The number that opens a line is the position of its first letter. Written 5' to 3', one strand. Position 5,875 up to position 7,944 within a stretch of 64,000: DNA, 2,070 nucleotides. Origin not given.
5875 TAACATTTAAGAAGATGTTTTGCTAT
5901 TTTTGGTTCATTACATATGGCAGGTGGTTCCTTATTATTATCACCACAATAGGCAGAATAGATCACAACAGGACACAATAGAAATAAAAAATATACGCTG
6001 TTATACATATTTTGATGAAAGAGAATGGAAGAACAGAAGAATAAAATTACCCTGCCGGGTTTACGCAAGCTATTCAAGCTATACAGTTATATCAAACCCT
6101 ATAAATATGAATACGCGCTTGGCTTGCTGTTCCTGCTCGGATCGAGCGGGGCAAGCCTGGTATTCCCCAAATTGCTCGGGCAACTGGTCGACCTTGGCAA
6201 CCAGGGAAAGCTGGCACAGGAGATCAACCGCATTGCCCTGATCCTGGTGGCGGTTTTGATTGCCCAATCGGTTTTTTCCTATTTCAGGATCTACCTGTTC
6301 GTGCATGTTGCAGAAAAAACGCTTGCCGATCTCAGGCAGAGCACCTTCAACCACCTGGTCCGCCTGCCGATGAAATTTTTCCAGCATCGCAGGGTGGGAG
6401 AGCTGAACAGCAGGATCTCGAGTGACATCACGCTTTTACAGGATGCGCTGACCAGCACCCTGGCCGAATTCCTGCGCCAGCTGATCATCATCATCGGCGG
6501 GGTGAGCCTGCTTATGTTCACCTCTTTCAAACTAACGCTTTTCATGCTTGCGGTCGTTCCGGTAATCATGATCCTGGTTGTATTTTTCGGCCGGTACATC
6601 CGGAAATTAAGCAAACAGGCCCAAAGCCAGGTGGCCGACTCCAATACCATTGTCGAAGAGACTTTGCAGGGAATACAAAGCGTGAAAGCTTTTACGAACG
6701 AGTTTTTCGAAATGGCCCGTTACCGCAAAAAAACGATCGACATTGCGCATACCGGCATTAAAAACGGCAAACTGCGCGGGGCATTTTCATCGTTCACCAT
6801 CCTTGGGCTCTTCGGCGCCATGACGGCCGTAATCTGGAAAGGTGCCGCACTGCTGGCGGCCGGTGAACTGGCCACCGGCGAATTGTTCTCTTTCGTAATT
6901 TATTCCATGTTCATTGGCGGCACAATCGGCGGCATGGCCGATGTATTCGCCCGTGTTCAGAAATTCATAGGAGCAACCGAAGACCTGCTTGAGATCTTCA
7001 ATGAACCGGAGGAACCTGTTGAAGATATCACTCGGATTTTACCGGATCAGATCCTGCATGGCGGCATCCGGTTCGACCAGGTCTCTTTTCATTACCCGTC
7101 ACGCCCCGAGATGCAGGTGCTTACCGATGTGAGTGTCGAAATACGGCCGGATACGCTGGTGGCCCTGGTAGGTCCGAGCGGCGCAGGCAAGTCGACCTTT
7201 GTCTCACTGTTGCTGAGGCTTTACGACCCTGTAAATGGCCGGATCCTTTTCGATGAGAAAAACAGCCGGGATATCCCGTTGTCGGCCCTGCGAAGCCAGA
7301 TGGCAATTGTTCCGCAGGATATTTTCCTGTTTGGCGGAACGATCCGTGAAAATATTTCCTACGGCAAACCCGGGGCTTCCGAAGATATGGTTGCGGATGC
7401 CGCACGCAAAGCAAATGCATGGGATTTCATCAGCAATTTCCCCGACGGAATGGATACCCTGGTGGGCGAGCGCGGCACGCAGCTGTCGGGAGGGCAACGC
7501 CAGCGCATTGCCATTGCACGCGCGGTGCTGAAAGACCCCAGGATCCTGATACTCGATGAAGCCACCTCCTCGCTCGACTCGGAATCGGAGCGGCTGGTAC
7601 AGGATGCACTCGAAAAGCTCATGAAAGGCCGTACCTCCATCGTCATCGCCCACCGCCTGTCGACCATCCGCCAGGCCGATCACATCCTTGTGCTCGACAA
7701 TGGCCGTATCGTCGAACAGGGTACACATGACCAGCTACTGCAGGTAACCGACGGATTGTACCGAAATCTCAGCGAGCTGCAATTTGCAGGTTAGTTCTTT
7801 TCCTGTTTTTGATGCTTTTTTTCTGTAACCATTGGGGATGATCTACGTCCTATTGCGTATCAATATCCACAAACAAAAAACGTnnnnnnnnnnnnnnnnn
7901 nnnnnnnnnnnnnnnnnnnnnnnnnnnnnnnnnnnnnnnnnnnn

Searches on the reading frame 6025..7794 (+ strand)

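Call 79: search_protein_families(library=pfam, proteins=[window:6025-7794:+], max_evalue=0.00001)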
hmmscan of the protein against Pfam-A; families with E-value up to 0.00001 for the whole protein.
window:6025-7794:+ (589 aa): 3 families
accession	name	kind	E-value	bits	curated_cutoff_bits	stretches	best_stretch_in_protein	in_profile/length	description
PF00664.28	ABC_membrane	-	1.7e-60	205.5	28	1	32-299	3-272/274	ABC transporter transmembrane region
PF00005.33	ABC_tran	-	2.5e-33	116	25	1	366-515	1-137/137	ABC transporter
PF02463.25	SMC_N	-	1.2e-06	28.6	40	0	454-555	135-209/220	RecF/RecN/SMC N terminal domain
